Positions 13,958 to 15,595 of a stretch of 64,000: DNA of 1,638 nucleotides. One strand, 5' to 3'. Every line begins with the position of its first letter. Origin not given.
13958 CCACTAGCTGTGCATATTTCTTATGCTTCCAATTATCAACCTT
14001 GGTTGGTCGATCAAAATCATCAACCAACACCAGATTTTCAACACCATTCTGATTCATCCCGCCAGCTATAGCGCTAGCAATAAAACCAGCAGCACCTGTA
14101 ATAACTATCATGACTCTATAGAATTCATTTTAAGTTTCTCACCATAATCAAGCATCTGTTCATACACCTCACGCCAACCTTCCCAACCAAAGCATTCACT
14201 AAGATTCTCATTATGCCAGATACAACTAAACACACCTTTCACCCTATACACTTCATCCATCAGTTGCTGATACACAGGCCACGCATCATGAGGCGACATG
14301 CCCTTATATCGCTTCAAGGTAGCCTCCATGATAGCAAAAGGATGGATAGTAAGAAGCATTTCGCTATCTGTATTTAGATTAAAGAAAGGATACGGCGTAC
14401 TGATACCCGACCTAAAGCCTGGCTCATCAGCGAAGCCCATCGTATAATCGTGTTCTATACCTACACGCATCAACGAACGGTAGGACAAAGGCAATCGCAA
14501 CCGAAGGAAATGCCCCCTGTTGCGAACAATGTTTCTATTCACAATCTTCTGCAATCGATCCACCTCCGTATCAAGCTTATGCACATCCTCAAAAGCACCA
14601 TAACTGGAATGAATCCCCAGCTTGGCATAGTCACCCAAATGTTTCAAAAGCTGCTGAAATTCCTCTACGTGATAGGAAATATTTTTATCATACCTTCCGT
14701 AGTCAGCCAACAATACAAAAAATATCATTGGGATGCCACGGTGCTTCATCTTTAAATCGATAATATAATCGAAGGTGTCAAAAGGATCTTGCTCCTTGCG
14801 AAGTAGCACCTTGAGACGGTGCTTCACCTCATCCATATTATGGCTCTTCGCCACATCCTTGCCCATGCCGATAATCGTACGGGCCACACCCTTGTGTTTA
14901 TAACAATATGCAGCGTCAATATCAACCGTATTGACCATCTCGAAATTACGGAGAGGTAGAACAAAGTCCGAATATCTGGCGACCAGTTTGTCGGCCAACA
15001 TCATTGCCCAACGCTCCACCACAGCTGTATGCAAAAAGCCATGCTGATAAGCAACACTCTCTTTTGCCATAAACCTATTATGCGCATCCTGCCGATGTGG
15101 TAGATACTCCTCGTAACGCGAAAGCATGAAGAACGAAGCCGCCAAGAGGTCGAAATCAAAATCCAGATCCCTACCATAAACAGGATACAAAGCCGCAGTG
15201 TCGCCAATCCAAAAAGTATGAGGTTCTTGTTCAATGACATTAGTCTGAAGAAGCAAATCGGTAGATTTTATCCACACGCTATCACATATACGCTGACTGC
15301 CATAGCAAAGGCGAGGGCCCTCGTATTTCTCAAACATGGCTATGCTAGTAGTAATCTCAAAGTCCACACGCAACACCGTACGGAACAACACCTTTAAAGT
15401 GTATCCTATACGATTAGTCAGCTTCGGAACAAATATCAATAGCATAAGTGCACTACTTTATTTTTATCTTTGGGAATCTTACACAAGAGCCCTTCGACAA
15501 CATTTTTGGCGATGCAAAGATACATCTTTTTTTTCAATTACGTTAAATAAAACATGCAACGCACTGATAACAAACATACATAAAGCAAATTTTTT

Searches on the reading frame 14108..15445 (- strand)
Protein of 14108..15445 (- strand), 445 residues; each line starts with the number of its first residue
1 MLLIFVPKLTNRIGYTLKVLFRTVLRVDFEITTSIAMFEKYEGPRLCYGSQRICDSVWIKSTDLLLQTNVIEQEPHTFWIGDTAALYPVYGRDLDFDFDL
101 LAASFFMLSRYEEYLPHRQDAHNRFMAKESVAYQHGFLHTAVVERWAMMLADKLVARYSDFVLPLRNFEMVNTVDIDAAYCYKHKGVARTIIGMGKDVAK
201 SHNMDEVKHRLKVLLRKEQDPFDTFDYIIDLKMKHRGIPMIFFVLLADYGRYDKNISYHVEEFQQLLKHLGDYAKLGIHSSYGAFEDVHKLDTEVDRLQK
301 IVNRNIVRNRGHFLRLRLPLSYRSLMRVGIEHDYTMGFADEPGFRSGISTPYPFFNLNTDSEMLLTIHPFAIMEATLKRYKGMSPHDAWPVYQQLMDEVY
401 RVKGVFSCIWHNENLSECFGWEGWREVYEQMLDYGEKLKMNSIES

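Call 8: search_protein_families(library=pfam, proteins=[window:14108-15445:-], max_evalue=0.001)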
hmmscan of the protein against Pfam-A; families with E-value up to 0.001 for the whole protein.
window:14108-15445:- (445 aa): 1 family
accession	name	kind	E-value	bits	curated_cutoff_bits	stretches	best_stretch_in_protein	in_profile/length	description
PF23019.1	DUF7033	-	1.1e-31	109.5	27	1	97-185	2-90/90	Family of unknown function (DUF7033)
